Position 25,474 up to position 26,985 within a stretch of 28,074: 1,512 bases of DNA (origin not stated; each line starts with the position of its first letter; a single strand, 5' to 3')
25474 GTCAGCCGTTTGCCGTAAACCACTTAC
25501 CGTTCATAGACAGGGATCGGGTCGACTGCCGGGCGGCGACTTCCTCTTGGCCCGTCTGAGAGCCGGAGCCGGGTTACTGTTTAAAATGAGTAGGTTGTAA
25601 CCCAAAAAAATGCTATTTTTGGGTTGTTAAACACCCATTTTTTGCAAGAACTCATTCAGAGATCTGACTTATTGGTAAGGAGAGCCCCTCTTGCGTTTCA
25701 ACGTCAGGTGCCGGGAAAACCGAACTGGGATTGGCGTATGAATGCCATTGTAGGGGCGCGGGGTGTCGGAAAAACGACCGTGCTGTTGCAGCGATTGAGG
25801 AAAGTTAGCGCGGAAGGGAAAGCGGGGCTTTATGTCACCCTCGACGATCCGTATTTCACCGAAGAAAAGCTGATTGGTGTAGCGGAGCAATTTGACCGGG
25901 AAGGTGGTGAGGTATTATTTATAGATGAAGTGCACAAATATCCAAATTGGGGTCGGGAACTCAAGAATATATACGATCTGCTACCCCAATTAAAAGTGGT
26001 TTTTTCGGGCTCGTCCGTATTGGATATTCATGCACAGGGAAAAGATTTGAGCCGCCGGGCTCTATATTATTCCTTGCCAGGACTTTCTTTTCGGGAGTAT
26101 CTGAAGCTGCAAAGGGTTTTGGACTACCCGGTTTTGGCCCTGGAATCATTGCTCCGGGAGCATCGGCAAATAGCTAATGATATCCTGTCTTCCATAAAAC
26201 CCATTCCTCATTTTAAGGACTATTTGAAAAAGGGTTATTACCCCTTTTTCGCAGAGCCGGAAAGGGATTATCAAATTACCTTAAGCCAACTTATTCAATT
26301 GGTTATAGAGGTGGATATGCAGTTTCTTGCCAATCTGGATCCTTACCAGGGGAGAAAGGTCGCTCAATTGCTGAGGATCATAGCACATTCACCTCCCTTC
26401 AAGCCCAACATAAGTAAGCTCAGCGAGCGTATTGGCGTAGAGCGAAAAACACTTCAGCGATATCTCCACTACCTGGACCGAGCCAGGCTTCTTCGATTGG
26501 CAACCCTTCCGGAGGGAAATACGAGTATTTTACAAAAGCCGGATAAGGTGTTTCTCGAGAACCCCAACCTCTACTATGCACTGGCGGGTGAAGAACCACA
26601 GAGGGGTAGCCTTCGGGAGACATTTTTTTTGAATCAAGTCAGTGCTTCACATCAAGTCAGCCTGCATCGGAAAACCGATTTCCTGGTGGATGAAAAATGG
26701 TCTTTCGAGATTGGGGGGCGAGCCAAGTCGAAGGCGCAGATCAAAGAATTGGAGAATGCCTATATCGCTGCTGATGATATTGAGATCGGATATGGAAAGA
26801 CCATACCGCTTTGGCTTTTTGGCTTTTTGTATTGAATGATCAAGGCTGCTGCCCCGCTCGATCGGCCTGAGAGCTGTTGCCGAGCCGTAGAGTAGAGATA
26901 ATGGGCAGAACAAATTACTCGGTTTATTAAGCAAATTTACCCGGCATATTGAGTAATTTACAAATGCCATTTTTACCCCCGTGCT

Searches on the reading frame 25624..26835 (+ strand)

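Call 7: search_protein_families(library=pfam, proteins=[window:25624-26835:+], max_evalue=0.01)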
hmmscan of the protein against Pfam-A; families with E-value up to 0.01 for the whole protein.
window:25624-26835:+ (403 aa): 5 families
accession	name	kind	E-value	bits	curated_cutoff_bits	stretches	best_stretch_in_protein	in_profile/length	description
PF13173.12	AAA_14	-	1.4e-25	90.2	27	1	38-160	3-129/129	AAA domain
PF13635.12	DUF4143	-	4.1e-06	27.1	28.1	1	244-345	14-124/160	Domain of unknown function (DUF4143)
PF13401.12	AAA_22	-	0.0012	19.6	27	0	41-91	9-59/130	AAA domain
PF25199.1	nSTAND_NTPase5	-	0.0028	17.9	34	1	40-106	44-108/145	Novel STAND NTPase 5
PF06745.19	ATPase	-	0.0076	16.1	26.6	0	40-92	22-72/231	KaiC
